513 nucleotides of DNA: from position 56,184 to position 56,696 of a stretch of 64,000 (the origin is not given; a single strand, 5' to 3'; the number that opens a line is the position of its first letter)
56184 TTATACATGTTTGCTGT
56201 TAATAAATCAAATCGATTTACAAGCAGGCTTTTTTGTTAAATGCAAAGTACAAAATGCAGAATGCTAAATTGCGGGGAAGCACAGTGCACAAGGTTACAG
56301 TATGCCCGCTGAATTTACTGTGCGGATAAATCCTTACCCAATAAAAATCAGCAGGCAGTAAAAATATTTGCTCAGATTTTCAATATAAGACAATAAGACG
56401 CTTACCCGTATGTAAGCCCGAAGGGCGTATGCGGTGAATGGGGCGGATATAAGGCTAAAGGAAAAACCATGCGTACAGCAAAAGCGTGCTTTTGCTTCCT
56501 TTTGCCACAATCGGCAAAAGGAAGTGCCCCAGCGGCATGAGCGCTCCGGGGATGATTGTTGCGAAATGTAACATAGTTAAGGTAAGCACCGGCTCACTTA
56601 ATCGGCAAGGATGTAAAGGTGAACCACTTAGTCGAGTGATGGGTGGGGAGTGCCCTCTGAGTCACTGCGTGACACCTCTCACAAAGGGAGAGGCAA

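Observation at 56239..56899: Family of 0.5-0.66-kb intergenic elements with inverted arms of about 85 nt and a 120-nt near-identical core (3 copies in 6.6 kb)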

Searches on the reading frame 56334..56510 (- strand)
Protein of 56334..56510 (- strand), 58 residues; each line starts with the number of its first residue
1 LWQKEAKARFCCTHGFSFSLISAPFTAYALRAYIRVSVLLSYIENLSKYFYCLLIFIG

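Call 75: search_protein_families(library=pfam, proteins=[window:56334-56510:-], max_evalue=0.01)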
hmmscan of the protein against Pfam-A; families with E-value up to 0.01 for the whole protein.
window:56334-56510:- (58 aa): 0 families

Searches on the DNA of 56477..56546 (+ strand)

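Call 81: build_rna_model(alignment_id=A5, structure=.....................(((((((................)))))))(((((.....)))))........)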
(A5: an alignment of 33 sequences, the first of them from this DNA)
Model R1 built from alignment A5 (33 sequences, 74 columns); structure: as given.
model positions 72; base pairs 12; branch points 1; effective number of sequences 3.21; information 0.783 bits per position. Calibrated on 0.2 Mb of random sequence (short: E-values are rough).
structure used (alignment columns):
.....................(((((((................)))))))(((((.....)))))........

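Call 82: search_with_rna_model(model_id=R1, source=window, max_evalue=1, filters=off, show_alignments=6)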
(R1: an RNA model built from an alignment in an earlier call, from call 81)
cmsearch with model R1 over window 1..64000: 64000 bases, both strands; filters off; matches with E-value up to 1: 7.
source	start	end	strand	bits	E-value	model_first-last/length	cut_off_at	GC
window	59777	59848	+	81.5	1.8e-19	1-72/72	no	0.56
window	56477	56546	+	79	7.9e-19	1-72/72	no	0.54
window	62380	62451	+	78.7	9.6e-19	1-72/72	no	0.56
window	56904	56963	-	22.8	0.00041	1-72/72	no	0.4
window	56496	56523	-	13.5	0.11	20-49/72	no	0.43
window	59784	59825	-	11.5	0.38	20-64/72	no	0.52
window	62387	62428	-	11.5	0.38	20-64/72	no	0.52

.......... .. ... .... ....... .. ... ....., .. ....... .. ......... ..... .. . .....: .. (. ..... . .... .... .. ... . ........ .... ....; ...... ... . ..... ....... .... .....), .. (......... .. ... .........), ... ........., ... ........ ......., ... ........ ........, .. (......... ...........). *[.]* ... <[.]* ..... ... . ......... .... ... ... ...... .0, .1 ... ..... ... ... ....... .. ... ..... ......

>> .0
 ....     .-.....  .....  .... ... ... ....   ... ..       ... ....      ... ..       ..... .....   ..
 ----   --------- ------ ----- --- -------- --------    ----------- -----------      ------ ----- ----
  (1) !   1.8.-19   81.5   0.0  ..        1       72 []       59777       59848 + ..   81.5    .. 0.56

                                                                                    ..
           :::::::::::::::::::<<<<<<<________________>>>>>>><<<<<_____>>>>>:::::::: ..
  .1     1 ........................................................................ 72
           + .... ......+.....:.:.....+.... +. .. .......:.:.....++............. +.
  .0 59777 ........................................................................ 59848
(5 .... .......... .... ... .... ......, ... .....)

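Call 83: search_with_rna_model(model_id=R1, sources=[L001, L002, L003, L004, L005, L006, L007, L008, L009, L010, L011, L012, L014, L015, L016, L021, L022, L024, L025, L026, L027, L030, L031, L032, L034, L041, L046, L049, L053, L054, L055, L057, L059, L062, L063, L067, L074, L075, L080, L083, L086, L091, L096, L097, L098, L099, L100, L101, L104, L105, L107, L110, L112, L114, L115, L116, L118, L121, L124, L127, L137, L138, L139, L140, L141], max_evalue=0.01)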
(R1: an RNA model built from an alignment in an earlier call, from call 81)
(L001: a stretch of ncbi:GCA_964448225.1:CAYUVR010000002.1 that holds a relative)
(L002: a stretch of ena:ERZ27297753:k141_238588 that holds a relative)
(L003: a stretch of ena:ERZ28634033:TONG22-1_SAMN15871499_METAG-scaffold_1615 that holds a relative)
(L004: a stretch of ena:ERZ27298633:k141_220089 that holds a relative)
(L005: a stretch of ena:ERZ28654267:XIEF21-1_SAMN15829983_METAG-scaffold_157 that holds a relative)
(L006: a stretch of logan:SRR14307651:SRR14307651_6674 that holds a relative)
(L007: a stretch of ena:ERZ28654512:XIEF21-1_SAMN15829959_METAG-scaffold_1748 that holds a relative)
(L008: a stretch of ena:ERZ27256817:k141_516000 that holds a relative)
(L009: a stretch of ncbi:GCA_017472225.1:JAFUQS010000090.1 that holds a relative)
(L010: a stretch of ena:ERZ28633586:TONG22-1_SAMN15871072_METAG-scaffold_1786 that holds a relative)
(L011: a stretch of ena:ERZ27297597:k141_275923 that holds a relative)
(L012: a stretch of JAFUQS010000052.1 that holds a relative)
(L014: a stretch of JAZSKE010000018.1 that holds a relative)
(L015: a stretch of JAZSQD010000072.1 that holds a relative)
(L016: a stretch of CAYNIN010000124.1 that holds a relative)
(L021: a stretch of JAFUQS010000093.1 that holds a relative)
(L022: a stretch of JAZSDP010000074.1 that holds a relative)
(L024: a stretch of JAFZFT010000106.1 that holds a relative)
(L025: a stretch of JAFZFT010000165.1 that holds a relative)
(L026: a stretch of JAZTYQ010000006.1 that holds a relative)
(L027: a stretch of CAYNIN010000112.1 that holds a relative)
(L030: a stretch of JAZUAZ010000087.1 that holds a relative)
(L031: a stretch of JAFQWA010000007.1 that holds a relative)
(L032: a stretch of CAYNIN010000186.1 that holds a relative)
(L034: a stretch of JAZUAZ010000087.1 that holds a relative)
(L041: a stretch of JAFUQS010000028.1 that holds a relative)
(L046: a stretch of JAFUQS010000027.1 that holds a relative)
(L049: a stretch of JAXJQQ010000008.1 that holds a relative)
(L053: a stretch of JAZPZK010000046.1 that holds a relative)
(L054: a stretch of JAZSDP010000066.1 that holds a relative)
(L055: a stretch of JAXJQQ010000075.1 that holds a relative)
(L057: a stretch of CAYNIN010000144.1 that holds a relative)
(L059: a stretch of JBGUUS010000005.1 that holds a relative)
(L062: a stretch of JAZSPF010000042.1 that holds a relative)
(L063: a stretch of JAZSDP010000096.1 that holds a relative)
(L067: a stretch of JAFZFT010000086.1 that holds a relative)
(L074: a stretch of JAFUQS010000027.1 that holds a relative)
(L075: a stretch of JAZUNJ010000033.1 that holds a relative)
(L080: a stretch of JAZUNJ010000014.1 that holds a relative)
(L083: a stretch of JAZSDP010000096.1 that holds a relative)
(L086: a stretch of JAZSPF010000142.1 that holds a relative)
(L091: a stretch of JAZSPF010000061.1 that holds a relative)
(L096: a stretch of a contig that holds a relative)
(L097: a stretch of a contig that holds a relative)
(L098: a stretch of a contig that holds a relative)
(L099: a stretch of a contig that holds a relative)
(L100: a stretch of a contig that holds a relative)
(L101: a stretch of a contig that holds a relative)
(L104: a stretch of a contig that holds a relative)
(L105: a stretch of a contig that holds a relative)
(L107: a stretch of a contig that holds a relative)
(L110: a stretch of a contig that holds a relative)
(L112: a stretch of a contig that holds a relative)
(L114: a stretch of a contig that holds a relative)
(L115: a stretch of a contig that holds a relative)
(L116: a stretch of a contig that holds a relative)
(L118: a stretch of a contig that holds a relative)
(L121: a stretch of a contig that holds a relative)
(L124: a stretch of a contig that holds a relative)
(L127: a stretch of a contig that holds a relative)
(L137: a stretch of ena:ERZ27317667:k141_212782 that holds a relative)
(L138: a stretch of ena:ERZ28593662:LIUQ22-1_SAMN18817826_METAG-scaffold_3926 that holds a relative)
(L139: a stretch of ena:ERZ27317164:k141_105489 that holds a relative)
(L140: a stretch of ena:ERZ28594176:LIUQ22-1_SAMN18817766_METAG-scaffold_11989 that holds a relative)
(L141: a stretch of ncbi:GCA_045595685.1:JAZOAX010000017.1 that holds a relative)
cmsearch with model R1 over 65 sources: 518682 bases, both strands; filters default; matches with E-value up to 0.01: 81.
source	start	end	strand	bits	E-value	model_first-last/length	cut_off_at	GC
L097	1403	1474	+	87.8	3.3e-20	1-72/72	no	0.53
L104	6794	6865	+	86.9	5.5e-20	1-72/72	no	0.54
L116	94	165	+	86.9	5.7e-20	1-72/72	no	0.51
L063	4128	4199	-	86.8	5.9e-20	1-72/72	no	0.53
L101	7309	7380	+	85.6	1.2e-19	1-72/72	no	0.56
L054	597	664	+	84.4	2.6e-19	1-72/72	no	0.6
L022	6864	6935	-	83.4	4.5e-19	1-72/72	no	0.57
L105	1865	1932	-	83.1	5.5e-19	1-72/72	no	0.62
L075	2946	3017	-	83.1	5.6e-19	1-72/72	no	0.56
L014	4389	4456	+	82.4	8.5e-19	1-72/72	no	0.51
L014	7565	7632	-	82.3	9e-19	1-72/72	no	0.5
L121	741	808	+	81.5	1.4e-18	1-72/72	no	0.47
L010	11951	12018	-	81.5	1.5e-18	1-72/72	no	0.59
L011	9256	9323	-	81.5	1.5e-18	1-72/72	no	0.59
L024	250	317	+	81.4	1.5e-18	1-72/72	no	0.5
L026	6708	6775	+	81.2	1.8e-18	1-72/72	no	0.53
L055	91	158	+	81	2e-18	1-72/72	no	0.59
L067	3380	3447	-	80.1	3.3e-18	1-72/72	no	0.47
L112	6007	6074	+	79.8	4e-18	1-72/72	no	0.59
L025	7410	7477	+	79.6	4.6e-18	1-72/72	no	0.47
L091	483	550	-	79.5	4.7e-18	1-72/72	no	0.53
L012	5286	5355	-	79.4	5.2e-18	1-72/72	no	0.44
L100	240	307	+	79.1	6.1e-18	1-72/72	no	0.5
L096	2781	2852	-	77.8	1.4e-17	1-72/72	no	0.56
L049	1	67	+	77.3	1.9e-17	1-72/72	no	0.58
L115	4692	4761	+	77.1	2.1e-17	1-72/72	no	0.44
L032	444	515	-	77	2.2e-17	1-72/72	no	0.56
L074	2099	2168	-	76.9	2.3e-17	1-72/72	no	0.4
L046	7630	7699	+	76.7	2.6e-17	1-72/72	no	0.46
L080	1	72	-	76.6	2.8e-17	1-72/72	no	0.58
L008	4851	4920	-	76.4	3.2e-17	1-72/72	no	0.47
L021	730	799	-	76.3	3.3e-17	1-72/72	no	0.43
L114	303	374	+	76.2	3.5e-17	1-72/72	no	0.58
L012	235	304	+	75.9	4.2e-17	1-72/72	no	0.46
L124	7098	7167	+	75.7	4.7e-17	1-72/72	no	0.5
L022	7386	7455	+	75.3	6.1e-17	1-72/72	no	0.53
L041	415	484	+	74.6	9.3e-17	1-72/72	no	0.44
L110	652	719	+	73.3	2e-16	1-72/72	no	0.53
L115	4018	4089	-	73.1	2.3e-16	1-72/72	no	0.62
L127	83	150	+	72.9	2.5e-16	1-72/72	no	0.57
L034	2734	2801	+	72.6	3.2e-16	1-72/72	no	0.57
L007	6348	6417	-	71.7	5.2e-16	1-72/72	no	0.49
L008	11222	11291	-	71.7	5.2e-16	1-72/72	no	0.49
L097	773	842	-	68.6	3.4e-15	1-72/72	no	0.51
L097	279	348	-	67.9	5.4e-15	1-72/72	no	0.5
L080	483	551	+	65.9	1.8e-14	1-72/72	no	0.46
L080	3307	3375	+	64.7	3.7e-14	1-72/72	no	0.48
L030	1446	1513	-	62.4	1.4e-13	1-72/72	no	0.51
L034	2206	2274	-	62.1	1.7e-13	1-72/72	no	0.49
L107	17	86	+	54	2.4e-11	1-72/72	no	0.5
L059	5426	5492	-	52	7.7e-11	1-72/72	no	0.51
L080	2967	3038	-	51.6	9.8e-11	1-72/72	no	0.54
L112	5528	5591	-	45.3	4.3e-09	1-72/72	no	0.47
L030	2042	2110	+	42.7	2e-08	1-72/72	no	0.54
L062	5134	5202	-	42.3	2.6e-08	1-72/72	no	0.54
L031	5461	5528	-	39.4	1.5e-07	1-72/72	no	0.49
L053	6581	6617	-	39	2e-07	36-72/72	5'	0.57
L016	1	42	+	38.8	2.2e-07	31-72/72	5'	0.62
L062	4992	5050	+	37.9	3.8e-07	1-72/72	no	0.54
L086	4208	4253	-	37.6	4.5e-07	20-71/72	no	0.54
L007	1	46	-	37.3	5.4e-07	1-48/72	3'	0.37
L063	4689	4752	+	36.6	8.3e-07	1-72/72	no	0.47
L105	2453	2516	+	36.6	8.3e-07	1-72/72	no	0.47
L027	4607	4636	-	35.6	1.5e-06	43-72/72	5'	0.57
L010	12484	12547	+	35.5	1.6e-06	1-72/72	no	0.44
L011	9789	9852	+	35.5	1.6e-06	1-72/72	no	0.44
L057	1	30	+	34.8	2.4e-06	43-72/72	5'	0.57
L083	4930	5010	-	33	7.1e-06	1-72/72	no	0.56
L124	6545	6611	-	31.4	1.9e-05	1-72/72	no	0.45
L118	7286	7345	-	26.7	0.00033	1-72/72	no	0.57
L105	1773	1831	-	26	0.00049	1-72/72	no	0.47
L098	7300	7370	-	25.5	0.00068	1-72/72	no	0.46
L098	7163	7221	-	24.8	0.001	1-72/72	no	0.63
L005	16513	16574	-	24.7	0.0011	1-72/72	no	0.42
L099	3277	3340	+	24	0.0017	1-72/72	no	0.66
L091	802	861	-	23.5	0.0022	1-72/72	no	0.33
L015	122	185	+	23.3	0.0025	1-72/72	no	0.67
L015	41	108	+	22.7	0.0037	1-72/72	no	0.5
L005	1299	1363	+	22.4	0.0043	1-72/72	no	0.4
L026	4886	4952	-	22.3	0.0046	1-72/72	no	0.51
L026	6930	6996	-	22.1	0.0052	1-72/72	no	0.51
